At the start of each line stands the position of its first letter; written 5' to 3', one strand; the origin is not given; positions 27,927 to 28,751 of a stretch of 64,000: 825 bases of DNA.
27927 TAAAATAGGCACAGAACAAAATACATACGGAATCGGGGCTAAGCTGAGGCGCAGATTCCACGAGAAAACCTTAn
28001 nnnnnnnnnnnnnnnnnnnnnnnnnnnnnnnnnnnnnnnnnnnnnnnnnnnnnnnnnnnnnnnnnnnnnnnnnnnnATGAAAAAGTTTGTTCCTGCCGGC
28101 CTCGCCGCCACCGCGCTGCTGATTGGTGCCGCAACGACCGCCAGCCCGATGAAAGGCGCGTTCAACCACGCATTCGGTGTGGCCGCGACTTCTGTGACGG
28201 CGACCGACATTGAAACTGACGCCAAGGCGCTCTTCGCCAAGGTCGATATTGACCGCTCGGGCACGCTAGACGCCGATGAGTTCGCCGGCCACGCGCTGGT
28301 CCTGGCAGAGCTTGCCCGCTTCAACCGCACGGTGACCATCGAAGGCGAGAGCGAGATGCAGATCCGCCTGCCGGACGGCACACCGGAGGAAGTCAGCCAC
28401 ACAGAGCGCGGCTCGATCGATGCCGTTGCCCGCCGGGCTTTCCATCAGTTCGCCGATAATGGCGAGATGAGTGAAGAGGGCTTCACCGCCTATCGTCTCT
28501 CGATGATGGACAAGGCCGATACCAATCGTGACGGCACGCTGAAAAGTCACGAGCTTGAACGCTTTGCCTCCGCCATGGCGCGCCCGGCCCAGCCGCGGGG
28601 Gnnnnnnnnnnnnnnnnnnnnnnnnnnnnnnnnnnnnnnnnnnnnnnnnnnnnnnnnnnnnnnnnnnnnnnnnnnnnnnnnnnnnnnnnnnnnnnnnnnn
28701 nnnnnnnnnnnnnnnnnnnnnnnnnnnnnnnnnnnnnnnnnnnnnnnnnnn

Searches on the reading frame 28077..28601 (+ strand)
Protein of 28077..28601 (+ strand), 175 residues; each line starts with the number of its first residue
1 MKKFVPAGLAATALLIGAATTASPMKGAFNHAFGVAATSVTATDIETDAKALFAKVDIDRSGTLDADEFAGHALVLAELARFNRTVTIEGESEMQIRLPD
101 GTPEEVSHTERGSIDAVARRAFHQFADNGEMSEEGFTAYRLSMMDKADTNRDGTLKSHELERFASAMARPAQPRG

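Call 27: search_protein_families(library=pfam, proteins=[window:28077-28601:+], max_evalue=0.001)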
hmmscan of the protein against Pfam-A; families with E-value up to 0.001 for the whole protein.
window:28077-28601:+ (175 aa): 5 families
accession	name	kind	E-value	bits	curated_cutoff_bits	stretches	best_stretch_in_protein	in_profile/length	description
PF00036.39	EF-hand_1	-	3.7e-09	35.9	25.4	1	49-69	2-22/29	EF hand domain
PF13202.12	EF-hand_5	-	5.6e-09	35.5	25.9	0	50-69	2-21/25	EF hand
PF13405.12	EF-hand_6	-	7.4e-08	31.9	25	0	49-69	2-22/30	EF-hand domain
PF13499.12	EF-hand_7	-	5.6e-05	23.8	30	0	48-70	41-63/67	EF-hand domain pair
PF14788.12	EF-hand_10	-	0.00083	19.8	27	0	139-164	22-47/50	EF hand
